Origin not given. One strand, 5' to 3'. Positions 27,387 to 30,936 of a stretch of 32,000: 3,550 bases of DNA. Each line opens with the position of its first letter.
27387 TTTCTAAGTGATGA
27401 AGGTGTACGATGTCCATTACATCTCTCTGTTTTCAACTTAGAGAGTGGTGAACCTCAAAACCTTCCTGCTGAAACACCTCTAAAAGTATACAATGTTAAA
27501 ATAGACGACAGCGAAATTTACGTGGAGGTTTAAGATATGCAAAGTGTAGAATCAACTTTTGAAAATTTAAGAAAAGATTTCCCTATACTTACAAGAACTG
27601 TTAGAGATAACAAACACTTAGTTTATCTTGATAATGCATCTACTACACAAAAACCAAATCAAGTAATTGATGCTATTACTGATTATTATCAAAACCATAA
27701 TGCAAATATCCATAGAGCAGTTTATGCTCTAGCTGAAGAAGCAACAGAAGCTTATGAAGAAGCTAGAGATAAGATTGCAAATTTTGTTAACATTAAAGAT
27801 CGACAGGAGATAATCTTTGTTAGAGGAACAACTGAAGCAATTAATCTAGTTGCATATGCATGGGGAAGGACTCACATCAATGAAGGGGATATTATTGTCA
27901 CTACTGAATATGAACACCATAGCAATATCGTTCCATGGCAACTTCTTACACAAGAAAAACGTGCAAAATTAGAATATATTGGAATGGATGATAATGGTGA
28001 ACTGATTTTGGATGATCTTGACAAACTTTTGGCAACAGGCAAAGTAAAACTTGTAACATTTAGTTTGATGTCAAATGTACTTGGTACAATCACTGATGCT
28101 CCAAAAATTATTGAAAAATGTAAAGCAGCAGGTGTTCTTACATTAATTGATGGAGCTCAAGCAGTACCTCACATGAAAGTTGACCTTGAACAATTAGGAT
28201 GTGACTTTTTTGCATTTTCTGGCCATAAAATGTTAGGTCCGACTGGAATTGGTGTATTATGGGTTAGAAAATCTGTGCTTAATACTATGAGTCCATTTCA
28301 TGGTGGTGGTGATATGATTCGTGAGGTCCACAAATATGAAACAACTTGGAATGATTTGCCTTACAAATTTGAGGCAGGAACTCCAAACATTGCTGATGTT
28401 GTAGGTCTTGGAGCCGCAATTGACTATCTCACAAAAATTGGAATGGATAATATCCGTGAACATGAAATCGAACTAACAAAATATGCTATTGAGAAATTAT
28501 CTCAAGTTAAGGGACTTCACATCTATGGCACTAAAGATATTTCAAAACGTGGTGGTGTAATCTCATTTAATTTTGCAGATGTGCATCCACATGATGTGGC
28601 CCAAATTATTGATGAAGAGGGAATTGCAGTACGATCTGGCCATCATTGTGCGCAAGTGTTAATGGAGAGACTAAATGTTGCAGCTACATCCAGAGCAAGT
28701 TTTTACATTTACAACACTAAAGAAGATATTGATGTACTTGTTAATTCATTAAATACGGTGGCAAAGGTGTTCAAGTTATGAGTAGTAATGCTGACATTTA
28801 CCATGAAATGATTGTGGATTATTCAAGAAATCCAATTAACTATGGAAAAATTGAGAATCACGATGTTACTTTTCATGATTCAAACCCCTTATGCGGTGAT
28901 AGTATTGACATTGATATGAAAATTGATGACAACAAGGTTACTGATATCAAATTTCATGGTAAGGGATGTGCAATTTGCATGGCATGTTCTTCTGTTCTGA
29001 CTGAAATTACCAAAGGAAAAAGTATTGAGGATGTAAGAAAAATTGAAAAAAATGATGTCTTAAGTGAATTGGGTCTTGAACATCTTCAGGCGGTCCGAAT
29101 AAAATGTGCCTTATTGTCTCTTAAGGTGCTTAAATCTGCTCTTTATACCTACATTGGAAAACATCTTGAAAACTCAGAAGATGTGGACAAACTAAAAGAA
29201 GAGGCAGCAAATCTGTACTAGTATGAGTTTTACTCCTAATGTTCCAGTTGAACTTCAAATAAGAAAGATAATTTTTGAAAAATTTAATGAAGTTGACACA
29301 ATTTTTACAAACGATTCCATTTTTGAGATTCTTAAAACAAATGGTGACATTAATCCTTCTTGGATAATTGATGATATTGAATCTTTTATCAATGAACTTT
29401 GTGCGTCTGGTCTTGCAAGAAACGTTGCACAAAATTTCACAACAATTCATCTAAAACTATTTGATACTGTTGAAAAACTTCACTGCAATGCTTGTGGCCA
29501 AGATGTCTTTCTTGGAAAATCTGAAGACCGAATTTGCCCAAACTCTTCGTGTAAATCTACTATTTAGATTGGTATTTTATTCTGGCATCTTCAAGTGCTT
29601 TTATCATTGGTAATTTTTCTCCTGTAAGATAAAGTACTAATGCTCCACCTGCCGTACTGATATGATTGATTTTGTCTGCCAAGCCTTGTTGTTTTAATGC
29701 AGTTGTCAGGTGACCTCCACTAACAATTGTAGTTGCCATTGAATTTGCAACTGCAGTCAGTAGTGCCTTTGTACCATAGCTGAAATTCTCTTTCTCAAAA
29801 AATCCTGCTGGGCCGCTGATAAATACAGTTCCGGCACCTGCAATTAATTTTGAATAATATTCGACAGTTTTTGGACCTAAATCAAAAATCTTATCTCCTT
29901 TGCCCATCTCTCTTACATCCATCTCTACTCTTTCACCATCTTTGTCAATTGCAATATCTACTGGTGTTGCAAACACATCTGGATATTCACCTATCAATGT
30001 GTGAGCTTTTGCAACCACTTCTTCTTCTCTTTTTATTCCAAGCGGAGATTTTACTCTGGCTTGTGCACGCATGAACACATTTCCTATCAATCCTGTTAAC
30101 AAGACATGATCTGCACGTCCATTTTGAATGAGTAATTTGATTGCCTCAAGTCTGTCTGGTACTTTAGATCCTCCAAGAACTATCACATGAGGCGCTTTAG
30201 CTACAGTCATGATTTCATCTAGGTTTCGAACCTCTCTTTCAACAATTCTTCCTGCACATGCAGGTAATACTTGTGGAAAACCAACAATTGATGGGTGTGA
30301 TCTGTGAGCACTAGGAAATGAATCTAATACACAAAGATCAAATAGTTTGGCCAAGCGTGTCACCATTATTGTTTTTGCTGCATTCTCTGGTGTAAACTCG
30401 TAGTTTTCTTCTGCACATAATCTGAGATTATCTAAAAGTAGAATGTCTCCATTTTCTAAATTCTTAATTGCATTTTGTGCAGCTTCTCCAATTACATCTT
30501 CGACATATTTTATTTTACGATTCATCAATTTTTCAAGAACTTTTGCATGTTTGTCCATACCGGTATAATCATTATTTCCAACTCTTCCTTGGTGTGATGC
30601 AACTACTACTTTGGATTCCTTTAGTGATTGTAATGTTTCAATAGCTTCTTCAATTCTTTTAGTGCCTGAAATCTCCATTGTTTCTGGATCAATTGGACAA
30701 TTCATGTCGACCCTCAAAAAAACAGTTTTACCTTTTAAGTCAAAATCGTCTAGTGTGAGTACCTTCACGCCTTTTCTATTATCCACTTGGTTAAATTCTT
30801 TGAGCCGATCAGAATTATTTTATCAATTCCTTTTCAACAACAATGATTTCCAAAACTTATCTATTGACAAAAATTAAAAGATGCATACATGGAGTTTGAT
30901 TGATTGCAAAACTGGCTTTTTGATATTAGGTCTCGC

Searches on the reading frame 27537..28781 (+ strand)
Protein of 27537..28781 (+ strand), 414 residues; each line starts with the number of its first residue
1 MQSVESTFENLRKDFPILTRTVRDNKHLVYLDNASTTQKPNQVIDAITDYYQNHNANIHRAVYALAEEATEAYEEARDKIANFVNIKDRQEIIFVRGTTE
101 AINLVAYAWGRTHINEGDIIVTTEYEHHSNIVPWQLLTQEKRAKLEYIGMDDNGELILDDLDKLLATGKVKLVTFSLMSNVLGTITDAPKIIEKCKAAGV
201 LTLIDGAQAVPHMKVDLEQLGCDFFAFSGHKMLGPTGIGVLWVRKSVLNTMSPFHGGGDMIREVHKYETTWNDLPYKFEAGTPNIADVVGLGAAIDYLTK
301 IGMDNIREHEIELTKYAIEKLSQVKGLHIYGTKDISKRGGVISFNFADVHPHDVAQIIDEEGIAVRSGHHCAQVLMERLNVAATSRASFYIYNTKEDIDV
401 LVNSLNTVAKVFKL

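Call 98: search_protein_families(library=pfam, proteins=[window:27537-28781:+], max_evalue=0.00001)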
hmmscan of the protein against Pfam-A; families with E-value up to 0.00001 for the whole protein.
window:27537-28781:+ (414 aa): 2 families
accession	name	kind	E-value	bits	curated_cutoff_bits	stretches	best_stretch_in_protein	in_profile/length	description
PF00266.25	Aminotran_5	-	1.9e-152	508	21.5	1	29-401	1-371/371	Aminotransferase class-V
PF00155.27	Aminotran_1_2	-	1.2e-07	31.7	19.7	1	70-207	41-187/361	Aminotransferase class I and II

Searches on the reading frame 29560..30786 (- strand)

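Call 98: search_protein_families(library=pfam, proteins=[window:29560-30786:-], max_evalue=0.00001)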
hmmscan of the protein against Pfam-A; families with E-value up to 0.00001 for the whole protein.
window:29560-30786:- (408 aa): 1 family
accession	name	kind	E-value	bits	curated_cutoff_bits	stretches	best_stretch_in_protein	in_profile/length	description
PF00162.24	PGK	-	2.8e-107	359.5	27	1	12-390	1-379/379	Phosphoglycerate kinase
